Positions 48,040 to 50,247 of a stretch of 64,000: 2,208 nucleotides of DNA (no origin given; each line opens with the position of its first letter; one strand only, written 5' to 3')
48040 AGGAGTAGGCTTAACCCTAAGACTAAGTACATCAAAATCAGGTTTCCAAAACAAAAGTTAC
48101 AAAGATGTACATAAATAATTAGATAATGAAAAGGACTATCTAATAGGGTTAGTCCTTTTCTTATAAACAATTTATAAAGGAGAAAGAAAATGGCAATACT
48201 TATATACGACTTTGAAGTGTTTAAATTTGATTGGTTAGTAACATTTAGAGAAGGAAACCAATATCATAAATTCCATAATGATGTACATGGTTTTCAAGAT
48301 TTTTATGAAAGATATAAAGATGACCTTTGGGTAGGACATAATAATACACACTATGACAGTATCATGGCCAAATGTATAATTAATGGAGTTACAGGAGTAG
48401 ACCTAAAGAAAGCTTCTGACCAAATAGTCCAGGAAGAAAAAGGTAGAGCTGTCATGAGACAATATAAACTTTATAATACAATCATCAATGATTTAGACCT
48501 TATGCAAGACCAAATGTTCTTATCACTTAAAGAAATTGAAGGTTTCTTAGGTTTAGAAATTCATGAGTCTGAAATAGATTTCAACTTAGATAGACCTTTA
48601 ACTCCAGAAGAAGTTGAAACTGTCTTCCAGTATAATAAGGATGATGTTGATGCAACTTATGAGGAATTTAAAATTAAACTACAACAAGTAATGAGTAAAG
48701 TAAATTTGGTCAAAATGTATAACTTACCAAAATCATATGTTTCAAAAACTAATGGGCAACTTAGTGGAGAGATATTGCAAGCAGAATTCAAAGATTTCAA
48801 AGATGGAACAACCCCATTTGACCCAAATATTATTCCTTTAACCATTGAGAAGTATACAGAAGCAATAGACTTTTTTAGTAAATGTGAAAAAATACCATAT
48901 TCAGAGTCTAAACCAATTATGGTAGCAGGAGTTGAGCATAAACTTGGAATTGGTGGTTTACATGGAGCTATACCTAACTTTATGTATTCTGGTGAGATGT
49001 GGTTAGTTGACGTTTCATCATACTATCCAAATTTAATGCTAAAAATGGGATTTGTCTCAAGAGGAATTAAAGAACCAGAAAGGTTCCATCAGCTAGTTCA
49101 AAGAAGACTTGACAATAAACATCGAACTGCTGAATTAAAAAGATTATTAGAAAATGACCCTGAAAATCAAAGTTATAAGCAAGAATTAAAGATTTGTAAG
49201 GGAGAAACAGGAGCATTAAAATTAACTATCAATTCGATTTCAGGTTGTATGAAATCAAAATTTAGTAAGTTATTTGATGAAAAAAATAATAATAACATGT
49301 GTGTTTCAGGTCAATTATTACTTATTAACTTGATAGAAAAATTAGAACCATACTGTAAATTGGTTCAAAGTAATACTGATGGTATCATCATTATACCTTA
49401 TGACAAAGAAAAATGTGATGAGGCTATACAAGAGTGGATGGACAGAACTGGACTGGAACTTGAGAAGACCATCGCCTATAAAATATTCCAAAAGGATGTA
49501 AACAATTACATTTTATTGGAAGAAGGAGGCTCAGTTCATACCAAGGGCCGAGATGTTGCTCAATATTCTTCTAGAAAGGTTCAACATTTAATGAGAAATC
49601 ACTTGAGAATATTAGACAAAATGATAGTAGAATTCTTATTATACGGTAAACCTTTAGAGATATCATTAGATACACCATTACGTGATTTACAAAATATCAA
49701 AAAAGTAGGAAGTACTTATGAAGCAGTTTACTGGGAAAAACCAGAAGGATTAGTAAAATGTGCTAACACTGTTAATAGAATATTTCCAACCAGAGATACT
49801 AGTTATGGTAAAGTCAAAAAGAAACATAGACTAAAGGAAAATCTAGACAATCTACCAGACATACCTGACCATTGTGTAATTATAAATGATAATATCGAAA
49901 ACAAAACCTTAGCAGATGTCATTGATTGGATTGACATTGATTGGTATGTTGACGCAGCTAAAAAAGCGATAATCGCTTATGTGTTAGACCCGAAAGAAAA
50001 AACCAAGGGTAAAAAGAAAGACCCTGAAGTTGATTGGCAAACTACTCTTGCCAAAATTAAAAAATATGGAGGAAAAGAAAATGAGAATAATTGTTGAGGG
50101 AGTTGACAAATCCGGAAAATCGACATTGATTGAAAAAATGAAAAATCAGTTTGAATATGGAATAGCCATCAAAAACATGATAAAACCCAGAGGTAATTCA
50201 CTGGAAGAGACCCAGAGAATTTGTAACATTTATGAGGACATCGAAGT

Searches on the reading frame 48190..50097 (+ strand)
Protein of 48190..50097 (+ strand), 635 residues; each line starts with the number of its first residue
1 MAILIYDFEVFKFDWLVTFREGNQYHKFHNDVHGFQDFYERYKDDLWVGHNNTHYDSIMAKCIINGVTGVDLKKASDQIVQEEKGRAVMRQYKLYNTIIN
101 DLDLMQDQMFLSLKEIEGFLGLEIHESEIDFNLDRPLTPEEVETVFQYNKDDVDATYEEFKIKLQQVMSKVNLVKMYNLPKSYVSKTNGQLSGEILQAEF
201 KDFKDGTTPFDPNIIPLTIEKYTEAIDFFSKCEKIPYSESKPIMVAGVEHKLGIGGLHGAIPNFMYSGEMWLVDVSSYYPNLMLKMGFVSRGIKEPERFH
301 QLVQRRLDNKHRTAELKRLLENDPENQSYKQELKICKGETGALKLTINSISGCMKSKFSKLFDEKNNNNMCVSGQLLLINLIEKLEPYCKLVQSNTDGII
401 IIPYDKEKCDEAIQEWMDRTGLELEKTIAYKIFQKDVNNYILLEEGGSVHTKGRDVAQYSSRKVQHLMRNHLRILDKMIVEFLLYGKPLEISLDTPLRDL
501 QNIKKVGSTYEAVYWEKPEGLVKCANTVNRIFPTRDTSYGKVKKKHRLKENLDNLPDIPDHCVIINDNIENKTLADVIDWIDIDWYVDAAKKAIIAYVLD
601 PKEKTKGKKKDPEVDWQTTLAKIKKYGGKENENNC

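Call 3: search_protein_families(library=pfam, proteins=[window:48190-50097:+], max_evalue=0.01)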
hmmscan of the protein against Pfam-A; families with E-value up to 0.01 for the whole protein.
window:48190-50097:+ (635 aa): 0 families

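Call 4: search_protein_families(library=phrogs, proteins=[window:48190-50097:+], max_evalue=0.001)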
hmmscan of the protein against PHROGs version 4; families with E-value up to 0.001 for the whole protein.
window:48190-50097:+ (635 aa): 4 families
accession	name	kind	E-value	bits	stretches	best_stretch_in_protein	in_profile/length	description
phrog_1252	-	DNA, RNA and nucleotide metabolism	4.9e-125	419.6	1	3-600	54-654/663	DNA polymerase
phrog_4210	-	DNA, RNA and nucleotide metabolism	3.8e-23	82.3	1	3-434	722-1120/1304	DNA polymerase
phrog_18505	-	DNA, RNA and nucleotide metabolism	3.2e-12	47.3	1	338-454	35-156/349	DNA polymerase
phrog_262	-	DNA, RNA and nucleotide metabolism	8e-06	25.2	1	298-403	468-586/856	DNA polymerase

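Call 5: search_solved_structures(query=window:48190-50097:+, max_evalue=10, show_alignments=3)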
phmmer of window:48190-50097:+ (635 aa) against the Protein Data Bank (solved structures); distinct sequences matched with E-value up to 10: 2.
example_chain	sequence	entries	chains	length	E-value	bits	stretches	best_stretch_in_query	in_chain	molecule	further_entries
9w7k_1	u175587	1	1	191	1.3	10.7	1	288-332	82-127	Photosystem I-associated linker protein CpcL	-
9w4j_1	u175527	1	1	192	1.3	10.7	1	288-332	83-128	Photosystem I-associated linker protein CpcL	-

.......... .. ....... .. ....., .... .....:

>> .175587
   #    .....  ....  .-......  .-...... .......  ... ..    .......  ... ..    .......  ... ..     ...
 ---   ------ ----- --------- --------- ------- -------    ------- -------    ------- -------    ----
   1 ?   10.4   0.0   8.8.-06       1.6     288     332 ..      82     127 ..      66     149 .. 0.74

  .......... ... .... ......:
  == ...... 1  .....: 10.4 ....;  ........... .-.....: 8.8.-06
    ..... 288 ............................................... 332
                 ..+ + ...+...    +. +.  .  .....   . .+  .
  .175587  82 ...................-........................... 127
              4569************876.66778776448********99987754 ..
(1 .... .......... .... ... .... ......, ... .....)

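Call 6: search_protein_families(library=ncbifam, proteins=[window:48190-50097:+], max_evalue=1)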
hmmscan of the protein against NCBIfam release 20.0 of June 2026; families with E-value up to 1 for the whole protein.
window:48190-50097:+ (635 aa): 0 families

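Call 7: search_dna_similar(query=window:48190-50097:+, collection=phages, mode=protein, max_rows=40)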
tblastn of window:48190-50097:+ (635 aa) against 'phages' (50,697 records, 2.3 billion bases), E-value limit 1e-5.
Records with a match: 1002; places in all: 1003; records where one place covers at least 80% of the query: 204.
Best place of each record, by identity: <60% 1002.
By first word of the organism name: Enterococcus 128; Rheinheimera 115; Pseudomonas 97; Vibrio 90; Klebsiella 77; Escherichia 56; Leuconostoc 39; uncultured 36; Arthrobacter 31; Rhodobacter 30; and 64 more.
By host as written in the record: Rheinheimera sp. BAL341 115; - 114; Klebsiella pneumoniae 46; Enterococcus faecalis 40; Pseudomonas aeruginosa 30; Rhodobacter capsulatus YW1 30; Arthrobacter sp. ATCC 21022 29; Escherichia coli 23; and 274 more.
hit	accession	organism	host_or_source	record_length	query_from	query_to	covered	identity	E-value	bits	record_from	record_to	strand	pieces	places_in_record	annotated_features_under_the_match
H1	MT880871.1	Staphylococcus phage PI-Sepi-HH2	Staphylococcus epidermidis HD21-2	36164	1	572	90%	34.4%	2e-75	269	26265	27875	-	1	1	hypothetical protein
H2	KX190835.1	Bacillus phage vB_BtS_BMBtp15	Bacillus thuringiensis BGSC 4AE1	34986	3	571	90%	34.5%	8e-76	270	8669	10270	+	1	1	DNA polymerase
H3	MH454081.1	Paenibacillus phage LincolnB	Paenibacillus larvae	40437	3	569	89%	33.2%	4e-79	280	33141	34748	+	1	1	DNA polymerase | hypothetical protein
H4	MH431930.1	Paenibacillus phage Wanderer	Paenibacillus larvae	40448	3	569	89%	33.2%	4e-79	280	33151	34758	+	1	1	DNA polymerase | hypothetical protein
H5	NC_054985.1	Paenibacillus phage Wanderer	Paenibacillus larvae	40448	3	569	89%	33.2%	4e-79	280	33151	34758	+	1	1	DNA polymerase | hypothetical protein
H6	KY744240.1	Weissella phage PWc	Weissella ceti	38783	1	567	89%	32.9%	5e-78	276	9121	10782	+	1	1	DNA polymerase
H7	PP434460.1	Enterococcus phage BUCT630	Enterococcus faecium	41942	2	569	89%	31.6%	1e-65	240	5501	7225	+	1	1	DNA polymerase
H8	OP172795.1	Enterococcus phage EF36P3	Enterococcus_D gallinarum DO36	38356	2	569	89%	31.4%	4e-66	241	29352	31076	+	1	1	hypothetical protein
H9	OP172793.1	Enterococcus phage EF36P1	Enterococcus_D gallinarum DO36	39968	2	569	89%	31.4%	4e-66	241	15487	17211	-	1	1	hypothetical protein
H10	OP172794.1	Enterococcus phage EF36P2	Enterococcus_D gallinarum DO36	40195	2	569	89%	31.4%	4e-66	241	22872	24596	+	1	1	hypothetical protein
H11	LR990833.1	Enterococcus phage Aramis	-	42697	2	569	89%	31.3%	5e-66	241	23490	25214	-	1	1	B-family DNA polymerase, catalytic domain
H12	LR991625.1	Enterococcus phage dArtagnan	-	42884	2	569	89%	31.3%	6e-66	241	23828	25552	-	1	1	B-family DNA polymerase, catalytic domain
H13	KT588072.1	Enterococcus phage IME-EFm5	Enterococcus faecium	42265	2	569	89%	31.1%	7e-66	241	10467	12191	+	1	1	DNA polymerase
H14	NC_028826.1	Enterococcus phage IME-EFm5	Enterococcus faecium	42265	2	569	89%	31.1%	7e-66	241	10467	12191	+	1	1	DNA polymerase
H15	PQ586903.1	Enterococcus phage RG1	Enterococcus faecium ATCC 35667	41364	2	569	89%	31.1%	2e-65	239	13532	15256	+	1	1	DNA polymerase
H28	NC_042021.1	Enterococcus phage phiSHEF2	Enterococcus faecalis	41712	2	569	89%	29.5%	1e-66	243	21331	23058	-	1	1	DNA polymerase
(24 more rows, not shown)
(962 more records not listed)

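Call 11: find_homologous_proteins(query=window:48190-50097:+, max_evalue=0.00001)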
Query window:48190-50097:+ (635 aa): 4652 proteins with E <= 0.00001 among 8000 candidates; the best 120 are listed.
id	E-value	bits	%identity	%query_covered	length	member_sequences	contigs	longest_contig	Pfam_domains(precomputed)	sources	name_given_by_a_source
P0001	0.0e+0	1370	93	99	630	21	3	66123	-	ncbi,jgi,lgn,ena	jgi:hypothetical protein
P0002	0.0e+0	1020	81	86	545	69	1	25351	-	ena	-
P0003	2.1e-188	646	48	98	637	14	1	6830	-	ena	-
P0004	6.3e-188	644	48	98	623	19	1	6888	-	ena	-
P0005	2.2e-186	639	49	97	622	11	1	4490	-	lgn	-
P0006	5.4e-186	638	48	98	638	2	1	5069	-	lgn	-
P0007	6.5e-186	638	47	98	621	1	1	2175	-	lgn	-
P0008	8.7e-185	634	48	96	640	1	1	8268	-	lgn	-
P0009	1.1e-184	634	47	98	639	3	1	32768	-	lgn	-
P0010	2.6e-184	632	48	98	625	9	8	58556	-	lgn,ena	-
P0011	3.1e-184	632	47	98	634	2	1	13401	-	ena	-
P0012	2.6e-182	626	47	96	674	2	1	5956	-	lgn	-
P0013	7.9e-180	618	47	97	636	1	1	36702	-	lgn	-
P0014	1.2e-179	617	45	98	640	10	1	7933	-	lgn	-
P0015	1.0e-178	614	46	98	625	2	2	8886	-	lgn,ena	-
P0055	4.4e-117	410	39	93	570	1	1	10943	PF03175.19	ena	-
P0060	1.4e-116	409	39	94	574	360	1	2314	PF03175.19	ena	-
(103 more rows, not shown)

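Call 29: get_annotated_region(hit=H28, flank=8000)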
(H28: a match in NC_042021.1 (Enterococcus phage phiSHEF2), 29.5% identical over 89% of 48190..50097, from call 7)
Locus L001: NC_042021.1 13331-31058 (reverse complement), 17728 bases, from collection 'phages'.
description: Enterococcus phage phiSHEF2, complete genome.
organism: Enterococcus phage phiSHEF2 (NCBI taxid 2030922)
taxonomy: Viruses; Duplodnaviria; Heunggongvirae; Uroviricota; Caudoviricetes; Efquatrovirus; Efquatrovirus SHEF2
host: Enterococcus faecalis; source: wastewater; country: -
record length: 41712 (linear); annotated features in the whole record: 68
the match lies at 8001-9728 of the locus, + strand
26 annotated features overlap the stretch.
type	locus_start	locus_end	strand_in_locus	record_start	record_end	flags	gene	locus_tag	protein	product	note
CDS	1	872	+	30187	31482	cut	-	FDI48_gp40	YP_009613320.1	DNA helicase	-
CDS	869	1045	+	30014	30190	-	-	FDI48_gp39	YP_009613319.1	hypothetical protein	-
CDS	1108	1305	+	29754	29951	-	-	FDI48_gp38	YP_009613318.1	hypothetical protein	-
CDS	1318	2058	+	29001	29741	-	-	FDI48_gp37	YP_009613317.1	DNA polymerase/primase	bifunctional DNA primase/polymerase, N-terminal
CDS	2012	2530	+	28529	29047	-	-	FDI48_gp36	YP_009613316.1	HNH endonuclease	-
CDS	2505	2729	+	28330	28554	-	-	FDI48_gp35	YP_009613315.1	hypothetical protein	-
CDS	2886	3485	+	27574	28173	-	-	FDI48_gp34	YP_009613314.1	nucleotide kinase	-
CDS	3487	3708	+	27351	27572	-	-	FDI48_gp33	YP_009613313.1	hypothetical protein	-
CDS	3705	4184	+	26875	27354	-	-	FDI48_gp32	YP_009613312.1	hypothetical protein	-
CDS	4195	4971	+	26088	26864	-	-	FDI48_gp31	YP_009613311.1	metal-dependent hydrolase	-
CDS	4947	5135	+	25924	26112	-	-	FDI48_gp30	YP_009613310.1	hypothetical protein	-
CDS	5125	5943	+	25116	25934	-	-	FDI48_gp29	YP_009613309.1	hypothetical protein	-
CDS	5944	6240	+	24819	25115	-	-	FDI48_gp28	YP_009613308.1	hypothetical protein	-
CDS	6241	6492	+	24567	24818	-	-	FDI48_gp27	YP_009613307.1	hypothetical protein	-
CDS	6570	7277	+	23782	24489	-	-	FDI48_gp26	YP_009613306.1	hypothetical protein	-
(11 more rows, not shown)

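Call 30: get_annotated_region(hit=H5, flank=8000)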
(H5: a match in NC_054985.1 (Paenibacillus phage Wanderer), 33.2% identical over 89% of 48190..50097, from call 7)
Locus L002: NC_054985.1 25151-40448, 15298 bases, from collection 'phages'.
description: Paenibacillus phage Wanderer, complete genome.
organism: Paenibacillus phage Wanderer (NCBI taxid 2249779)
taxonomy: Viruses; Duplodnaviria; Heunggongvirae; Uroviricota; Caudoviricetes; Gochnauervirinae; Wanderervirus; Wanderervirus wanderer
host: Paenibacillus larvae; source: bee debris; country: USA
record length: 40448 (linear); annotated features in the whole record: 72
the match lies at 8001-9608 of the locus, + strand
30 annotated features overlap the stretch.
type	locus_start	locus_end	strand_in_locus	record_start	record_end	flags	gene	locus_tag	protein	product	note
CDS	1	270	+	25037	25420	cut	-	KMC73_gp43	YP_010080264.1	hypothetical protein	Original Glimmer call @bp 25037 has strength 9.21; GeneMark calls start at 25031; GeneMark.hmm call @bp 25037; Chose ...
CDS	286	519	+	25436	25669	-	-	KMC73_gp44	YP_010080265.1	hypothetical protein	Original Glimmer call @bp 25436 has strength 9.63; Chose 25436, b/c all three calls in favor and much higher RBS, ...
CDS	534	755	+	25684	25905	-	-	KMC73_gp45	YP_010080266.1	hypothetical protein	Original Glimmer call @bp 25684 has strength 7.70; Chose 25684 b/c all three calls in favor, despite not capturing all ...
CDS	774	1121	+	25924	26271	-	-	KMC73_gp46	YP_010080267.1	hypothetical protein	Original Glimmer call @bp 25924 has strength 10.33; Chose 25924 due all three calls in favor, captures all coding ...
CDS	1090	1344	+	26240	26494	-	-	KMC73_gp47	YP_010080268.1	antitoxin from a toxin-antitoxin system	transcriptional regulator AbrB; Original Glimmer call @bp 26240 has strength 4.43; Longest ORF called by all 3 ...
CDS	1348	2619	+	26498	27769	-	-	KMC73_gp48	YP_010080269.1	DEAD/DEAH box helicase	helicase SNF2; Original Glimmer call @bp 26498 has strength 6.56; GeneMark.hmm call @ 26498; TTG start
CDS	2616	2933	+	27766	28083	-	-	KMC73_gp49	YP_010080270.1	endonuclease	Original Glimmer call @bp 27766 has strength 10.87; GeneMark.hmm call @ 27766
CDS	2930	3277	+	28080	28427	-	-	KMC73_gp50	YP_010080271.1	endonuclease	Original Glimmer call @bp 28080 has strength 1.66; GeneMark.hmm call @ 28080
CDS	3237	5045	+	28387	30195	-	-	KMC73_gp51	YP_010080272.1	exonuclease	Original Glimmer call @bp 28387 has strength 4.48; GeneMark calls start at 28411; GeneMark.hmm call @bp 28387; Chose ...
CDS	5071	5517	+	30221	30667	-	-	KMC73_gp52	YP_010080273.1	single strand DNA binding protein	Original Glimmer call @bp 30221 has strength 10.81; GeneMark calls start at 30212; GeneMark.hmm call @bp 30221; Chose ...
CDS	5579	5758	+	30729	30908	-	-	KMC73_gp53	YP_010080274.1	hypothetical protein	Original Glimmer call @bp 30729 has strength 12.89; GeneMark calls start at 30717; GeneMark.hmm call @bp 30729; Chose ...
CDS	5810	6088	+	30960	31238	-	-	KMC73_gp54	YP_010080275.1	hypothetical protein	Original Glimmer call @bp 30960 has strength 4.59; GeneMark.hmm call @ 30960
CDS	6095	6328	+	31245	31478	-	-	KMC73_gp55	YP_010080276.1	hypothetical protein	Original Glimmer call @bp 31245 has strength 5.28; GeneMark.hmm call @ 31245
CDS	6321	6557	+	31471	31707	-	-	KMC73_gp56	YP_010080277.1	hypothetical protein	Original Glimmer call @bp 31471 has strength 4.18; Chose 31471 because all three calls in favor and other one has huge ...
CDS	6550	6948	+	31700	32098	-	-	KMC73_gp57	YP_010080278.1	YopX family protein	Original Glimmer call @bp 31700 has strength 6.53; GeneMark.hmm call @ 31700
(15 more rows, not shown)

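Call 31: predict_structure(alignment_id=A1)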
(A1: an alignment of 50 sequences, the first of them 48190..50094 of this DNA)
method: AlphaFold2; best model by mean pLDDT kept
length: 635 residues; sequences in the alignment: 50
mean_pLDDT: 93.6   pTM: 0.89
mean pLDDT of the five models: 93.6, 93.4, 92.8, 92.0, 91.9
residues with pLDDT >= 90: 571; 70-90: 50; 50-70: 8; < 50: 6
segments of 3 or more residues with pLDDT < 50: 630-635
pLDDT, mean of each block of 10 residues (from residue 1): 96 98 96 98 96 95 96 96 92 95 86 93 94 96 97 96 91 95 94 96 94 94 96 92 96 92 96 92 93 94 94 97 98 94 93 93 96 96 98 93 98 97 94 95 94 90 70 95 96 96 90 94 93 97 92 91 96 97 97 96 92 97 80 37
secondary structure, 60 per line:
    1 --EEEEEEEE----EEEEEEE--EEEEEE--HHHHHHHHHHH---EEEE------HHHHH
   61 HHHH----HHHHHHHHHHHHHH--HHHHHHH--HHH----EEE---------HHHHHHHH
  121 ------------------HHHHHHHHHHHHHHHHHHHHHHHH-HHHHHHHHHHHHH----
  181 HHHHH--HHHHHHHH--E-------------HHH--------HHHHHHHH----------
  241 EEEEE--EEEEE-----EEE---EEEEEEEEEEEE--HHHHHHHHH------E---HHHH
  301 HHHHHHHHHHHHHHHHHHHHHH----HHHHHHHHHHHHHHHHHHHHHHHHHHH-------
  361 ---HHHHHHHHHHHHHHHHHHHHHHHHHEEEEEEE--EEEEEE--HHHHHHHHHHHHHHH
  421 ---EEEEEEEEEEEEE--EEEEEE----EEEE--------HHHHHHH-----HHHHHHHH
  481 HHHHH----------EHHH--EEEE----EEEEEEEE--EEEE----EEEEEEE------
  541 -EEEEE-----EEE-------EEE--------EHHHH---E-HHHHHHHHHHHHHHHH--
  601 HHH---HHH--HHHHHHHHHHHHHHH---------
elements in order: E3-10 E15-21 E24-29 H32-42 E46-49 H56-64 H69-82 H85-91 E101-103 H113-120 H139-162 H164-176 H181-185 H188-195 H223-230 E241-245 E248-252 E258-260 E264-275 H278-286 H297-322 H327-353 H364-388 E389-395 E398-403 H406-420 E424-436 E439-444 E449-452 H461-467 H473-485 E502-505 E510-517 E520-523 E528-534 E542-546 E552-554 E562-564 H574-577 H583-598 H612-626

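Call 34: fold_search(model_id=the predicted structure, library=pdb)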
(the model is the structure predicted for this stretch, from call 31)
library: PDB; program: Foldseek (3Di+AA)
matches with E <= 10: 433; with E <= 0.001: 247
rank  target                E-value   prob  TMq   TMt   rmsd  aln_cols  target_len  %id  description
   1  5mdn_A                2.0e-14  1.00  0.40  0.35  12.6       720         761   14  Structure of the family B DNA polymerase from the hyperthermophilic archaeon Pyrobaculum calidifontis (released 2016-12-14)
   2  9oat_A                4.6e-13  1.00  0.43  0.37  11.5       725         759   14  TNA polymerase, 5-270, binary complex (released 2025-12-10)
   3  7b0g_A                4.8e-13  1.00  0.47  0.42   9.8       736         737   13  TgoT_6G12 binary with 2 hCTPs (released 2020-12-30)
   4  9oax_A                5.6e-13  1.00  0.47  0.41  10.5       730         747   13  TNA polymerase, 5-270, ternary complex (released 2025-12-10)
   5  9oaw_A                7.1e-13  1.00  0.46  0.40  10.6       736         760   13  TNA polymerase, 10-92, binary complex (released 2025-12-10)
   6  6wya_A                7.4e-13  1.00  0.46  0.39  11.2       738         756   14  RTX (Reverse Transcription Xenopolymerase) in complex with a DNA duplex and dAMPNPP (released 2020-08-19)
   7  4ail_C                9.4e-13  1.00  0.45  0.39  11.4       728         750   14  Crystal Structure of an Evolved Replicating DNA Polymerase (released 2012-03-07)
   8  4k8x_A                9.8e-13  1.00  0.44  0.38  11.8       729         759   14  Binary complex of 9N DNA polymerase in the replicative state (released 2013-06-26)
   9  9oav_A                1.1e-12  1.00  0.45  0.40  10.6       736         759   13  TNA polymerase, 8-64, binary complex (released 2025-12-10)
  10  8t3x_A                1.2e-12  1.00  0.45  0.39  10.3       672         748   13  TNA polymerase, closed ternary (released 2024-08-28)
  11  6is7_B                1.2e-12  1.00  0.49  0.42   9.5       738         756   12  Structure of 9N-I DNA polymerase incorporation with dA in the active site (released 2019-08-28)
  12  4k8z_A                1.5e-12  1.00  0.48  0.41  10.4       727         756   13  KOD Polymerase in binary complex with dsDNA (released 2013-06-26)
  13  7b0h_F                1.5e-12  1.00  0.46  0.40  10.2       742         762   13  TgoT_6G12 Ternary complex (released 2021-01-13)
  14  3a2f_A                1.5e-12  1.00  0.46  0.39  10.8       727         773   14  Crystal Structure of Pyrococcus furiosus DNA polymerase/PCNA monomer mutant complex (released 2009-11-03)
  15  1tgo                  1.9e-12  1.00  0.47  0.40  10.5       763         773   13  THERMOSTABLE B TYPE DNA POLYMERASE FROM THERMOCOCCUS GORGONARIUS (released 1999-03-22)
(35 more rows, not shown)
